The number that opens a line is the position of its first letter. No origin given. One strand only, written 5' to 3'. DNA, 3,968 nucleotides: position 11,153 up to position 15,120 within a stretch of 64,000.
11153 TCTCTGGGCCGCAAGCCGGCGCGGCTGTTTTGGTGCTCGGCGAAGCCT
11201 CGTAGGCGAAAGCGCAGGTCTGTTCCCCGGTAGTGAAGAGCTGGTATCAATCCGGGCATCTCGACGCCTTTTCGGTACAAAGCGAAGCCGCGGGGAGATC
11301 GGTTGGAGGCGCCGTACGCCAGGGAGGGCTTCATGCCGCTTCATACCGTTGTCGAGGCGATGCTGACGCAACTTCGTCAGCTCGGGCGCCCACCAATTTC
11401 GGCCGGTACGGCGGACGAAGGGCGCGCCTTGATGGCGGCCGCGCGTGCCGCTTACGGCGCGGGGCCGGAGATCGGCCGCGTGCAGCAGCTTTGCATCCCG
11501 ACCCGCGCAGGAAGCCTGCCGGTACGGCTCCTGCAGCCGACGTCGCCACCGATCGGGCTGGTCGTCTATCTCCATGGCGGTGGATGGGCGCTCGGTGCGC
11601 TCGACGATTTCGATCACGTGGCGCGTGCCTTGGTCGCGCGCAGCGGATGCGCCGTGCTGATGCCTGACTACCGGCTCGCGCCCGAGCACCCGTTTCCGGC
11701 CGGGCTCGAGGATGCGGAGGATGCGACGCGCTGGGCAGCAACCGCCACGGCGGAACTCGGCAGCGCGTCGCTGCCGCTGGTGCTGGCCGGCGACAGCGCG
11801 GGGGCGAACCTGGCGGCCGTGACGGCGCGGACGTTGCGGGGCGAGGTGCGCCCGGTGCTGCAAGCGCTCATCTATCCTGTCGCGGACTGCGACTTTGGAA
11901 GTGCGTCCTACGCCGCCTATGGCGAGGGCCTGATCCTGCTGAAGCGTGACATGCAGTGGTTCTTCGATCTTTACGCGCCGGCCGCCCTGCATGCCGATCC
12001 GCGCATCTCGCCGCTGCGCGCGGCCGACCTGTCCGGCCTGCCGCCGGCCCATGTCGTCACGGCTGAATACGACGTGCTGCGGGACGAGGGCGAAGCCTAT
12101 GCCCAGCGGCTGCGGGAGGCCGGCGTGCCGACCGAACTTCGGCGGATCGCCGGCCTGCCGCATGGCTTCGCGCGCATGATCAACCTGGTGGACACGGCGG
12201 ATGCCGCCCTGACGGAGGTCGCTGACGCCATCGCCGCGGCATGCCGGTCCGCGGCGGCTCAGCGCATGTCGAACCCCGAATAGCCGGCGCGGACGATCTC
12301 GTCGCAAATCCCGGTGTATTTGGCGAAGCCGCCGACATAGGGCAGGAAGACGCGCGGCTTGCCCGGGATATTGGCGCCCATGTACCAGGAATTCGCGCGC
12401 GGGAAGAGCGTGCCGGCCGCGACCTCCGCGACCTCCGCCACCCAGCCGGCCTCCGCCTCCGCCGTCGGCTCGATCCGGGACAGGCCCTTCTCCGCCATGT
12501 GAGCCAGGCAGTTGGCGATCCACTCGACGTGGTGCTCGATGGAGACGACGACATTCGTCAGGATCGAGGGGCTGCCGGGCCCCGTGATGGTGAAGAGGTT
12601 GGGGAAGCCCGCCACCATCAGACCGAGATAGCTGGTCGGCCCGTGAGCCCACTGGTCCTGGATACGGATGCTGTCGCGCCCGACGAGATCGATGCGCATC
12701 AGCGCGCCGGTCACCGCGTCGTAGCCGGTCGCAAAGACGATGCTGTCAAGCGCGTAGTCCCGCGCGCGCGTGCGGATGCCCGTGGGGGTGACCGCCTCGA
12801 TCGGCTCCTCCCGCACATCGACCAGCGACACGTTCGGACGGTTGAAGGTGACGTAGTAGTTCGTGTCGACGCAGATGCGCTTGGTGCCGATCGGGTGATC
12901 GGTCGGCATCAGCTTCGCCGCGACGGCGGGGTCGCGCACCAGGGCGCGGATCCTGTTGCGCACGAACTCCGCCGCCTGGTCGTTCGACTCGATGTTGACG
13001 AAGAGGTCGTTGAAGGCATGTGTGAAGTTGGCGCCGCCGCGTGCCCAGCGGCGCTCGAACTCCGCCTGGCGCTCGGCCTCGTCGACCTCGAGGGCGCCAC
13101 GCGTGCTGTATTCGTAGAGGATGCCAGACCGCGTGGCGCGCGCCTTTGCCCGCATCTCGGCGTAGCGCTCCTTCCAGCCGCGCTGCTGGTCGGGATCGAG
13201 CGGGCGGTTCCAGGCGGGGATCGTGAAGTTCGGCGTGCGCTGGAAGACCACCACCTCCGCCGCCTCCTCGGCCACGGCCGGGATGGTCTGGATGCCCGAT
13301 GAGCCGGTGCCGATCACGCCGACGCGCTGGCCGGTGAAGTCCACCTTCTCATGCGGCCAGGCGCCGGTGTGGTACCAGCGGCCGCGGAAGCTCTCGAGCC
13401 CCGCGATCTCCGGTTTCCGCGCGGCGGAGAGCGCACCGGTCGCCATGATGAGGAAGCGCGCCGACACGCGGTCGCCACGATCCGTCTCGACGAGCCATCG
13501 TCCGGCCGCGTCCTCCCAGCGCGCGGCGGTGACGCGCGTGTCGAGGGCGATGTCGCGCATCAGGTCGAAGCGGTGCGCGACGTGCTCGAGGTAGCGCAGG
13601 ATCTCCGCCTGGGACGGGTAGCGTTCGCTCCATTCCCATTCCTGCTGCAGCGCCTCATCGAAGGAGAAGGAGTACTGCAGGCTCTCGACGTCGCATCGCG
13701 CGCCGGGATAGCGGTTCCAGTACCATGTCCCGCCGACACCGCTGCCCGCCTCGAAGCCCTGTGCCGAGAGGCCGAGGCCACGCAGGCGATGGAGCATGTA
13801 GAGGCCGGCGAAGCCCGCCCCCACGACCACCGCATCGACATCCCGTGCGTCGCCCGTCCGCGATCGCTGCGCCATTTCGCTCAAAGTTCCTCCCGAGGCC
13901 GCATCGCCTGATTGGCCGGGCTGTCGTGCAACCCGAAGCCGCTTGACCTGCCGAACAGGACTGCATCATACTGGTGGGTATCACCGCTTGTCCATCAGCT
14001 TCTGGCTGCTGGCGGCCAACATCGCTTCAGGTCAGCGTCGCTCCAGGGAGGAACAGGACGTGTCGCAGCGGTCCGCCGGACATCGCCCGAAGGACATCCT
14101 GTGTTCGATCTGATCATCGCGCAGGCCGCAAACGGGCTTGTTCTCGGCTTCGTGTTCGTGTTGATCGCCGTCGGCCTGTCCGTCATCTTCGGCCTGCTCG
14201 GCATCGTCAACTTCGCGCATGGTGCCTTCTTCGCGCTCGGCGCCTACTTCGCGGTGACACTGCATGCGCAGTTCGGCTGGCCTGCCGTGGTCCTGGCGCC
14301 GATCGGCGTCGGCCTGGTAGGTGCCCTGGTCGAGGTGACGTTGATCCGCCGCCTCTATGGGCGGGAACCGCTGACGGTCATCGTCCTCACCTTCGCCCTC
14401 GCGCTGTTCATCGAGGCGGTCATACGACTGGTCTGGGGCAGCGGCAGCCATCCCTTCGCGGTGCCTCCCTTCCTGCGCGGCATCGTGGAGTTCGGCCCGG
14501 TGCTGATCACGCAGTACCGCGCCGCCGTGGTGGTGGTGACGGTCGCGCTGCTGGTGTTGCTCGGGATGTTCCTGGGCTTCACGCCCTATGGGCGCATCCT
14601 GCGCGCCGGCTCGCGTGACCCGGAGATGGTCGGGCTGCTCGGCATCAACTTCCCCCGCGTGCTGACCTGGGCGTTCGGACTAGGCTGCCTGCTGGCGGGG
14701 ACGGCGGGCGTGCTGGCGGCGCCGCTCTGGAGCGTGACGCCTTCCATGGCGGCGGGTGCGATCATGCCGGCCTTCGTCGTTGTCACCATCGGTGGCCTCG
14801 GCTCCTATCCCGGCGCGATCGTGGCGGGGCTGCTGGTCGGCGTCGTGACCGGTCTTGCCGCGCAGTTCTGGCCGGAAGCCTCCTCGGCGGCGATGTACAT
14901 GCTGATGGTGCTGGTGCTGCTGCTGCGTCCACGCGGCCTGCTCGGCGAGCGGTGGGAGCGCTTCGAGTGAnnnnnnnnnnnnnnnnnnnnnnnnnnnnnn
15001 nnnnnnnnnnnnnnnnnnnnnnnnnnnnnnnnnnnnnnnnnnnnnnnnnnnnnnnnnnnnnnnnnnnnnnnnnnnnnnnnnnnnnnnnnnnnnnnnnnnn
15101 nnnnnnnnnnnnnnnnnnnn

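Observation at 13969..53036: A 12-nt box, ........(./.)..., sits on the -10 region of six promoters across the catabolic island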

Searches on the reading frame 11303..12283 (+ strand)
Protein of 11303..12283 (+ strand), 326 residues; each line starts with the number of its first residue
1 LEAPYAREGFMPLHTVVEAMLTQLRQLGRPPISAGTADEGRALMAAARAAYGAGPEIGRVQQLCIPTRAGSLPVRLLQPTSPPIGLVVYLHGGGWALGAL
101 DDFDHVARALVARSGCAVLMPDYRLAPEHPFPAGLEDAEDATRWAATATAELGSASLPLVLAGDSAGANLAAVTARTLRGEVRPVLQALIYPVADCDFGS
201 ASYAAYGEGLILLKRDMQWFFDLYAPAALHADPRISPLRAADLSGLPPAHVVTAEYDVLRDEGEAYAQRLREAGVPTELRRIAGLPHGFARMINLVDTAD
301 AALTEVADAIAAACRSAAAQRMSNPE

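Call 44: search_protein_families(library=pfam, proteins=[window:11303-12283:+], max_evalue=0.00001)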
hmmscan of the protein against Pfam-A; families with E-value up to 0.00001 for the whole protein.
window:11303-12283:+ (326 aa): 2 families
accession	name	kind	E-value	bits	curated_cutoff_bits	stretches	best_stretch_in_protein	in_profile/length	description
PF07859.19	Abhydrolase_3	-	4.7e-68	229.5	25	1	87-290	1-209/210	alpha/beta hydrolase fold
PF20434.5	BD-FAE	-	9.6e-16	58.4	26.8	1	82-177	11-109/215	BD-FAE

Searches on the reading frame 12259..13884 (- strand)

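Call 10: search_protein_families(library=pfam, proteins=[window:12259-13884:-])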
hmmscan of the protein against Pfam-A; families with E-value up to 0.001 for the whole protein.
window:12259-13884:- (541 aa): 7 families
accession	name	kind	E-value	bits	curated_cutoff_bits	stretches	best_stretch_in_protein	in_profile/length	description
PF13738.12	Pyr_redox_3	-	4.2e-15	56.2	30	1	19-222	1-201/305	Pyridine nucleotide-disulphide oxidoreductase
PF00743.25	FMO-like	-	3.4e-13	49.4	22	1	19-219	5-217/532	Flavin-binding monooxygenase-like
PF07992.20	Pyr_redox_2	-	1.3e-10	41.6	26.1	1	17-226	2-182/291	Pyridine nucleotide-disulphide oxidoreductase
PF13450.12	NAD_binding_8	-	1.1e-08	35.7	21.9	1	20-68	1-49/68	NAD(P)-binding Rossmann-like domain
PF13434.12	Lys_Orn_oxgnase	-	2.4e-05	24.1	21.3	1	86-221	88-226/339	L-lysine 6-monooxygenase/L-ornithine 5-monooxygenase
PF05834.18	Lycopene_cycl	-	4.7e-05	23.1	23.4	1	17-178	1-167/380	Lycopene cyclase protein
PF13454.12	NAD_binding_9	-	0.00041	20.8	21.8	0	19-151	1-154/155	FAD-NAD(P)-binding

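Call 42: search_protein_families(library=ncbifam, proteins=[window:12259-13884:-], max_evalue=1e-10)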
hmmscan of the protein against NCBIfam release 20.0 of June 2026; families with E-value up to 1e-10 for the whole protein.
window:12259-13884:- (541 aa): 2 families
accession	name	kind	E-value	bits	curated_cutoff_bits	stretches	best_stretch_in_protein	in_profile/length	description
NF045818.1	Neo-PentlctneDsynPtlE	equivalog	8.3e-95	318.1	1100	1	7-492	40-533/587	neopentalenolactone/pentalenolactone D synthase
NF040505.1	ArsO_flavin_mono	equivalog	1.3e-22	80.7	425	1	16-220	1-195/346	ArsO family NAD(P)H-dependent flavin-containing monooxygenase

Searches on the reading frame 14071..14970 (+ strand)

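Call 10: search_protein_families(library=pfam, proteins=[window:14071-14970:+])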
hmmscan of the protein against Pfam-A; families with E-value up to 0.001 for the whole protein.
window:14071-14970:+ (299 aa): 1 family
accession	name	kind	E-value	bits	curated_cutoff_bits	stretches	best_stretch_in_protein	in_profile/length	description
PF02653.21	BPD_transp_2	-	4.8e-36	124.7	26.8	1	19-283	2-269/269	Branched-chain amino acid transport system / permease component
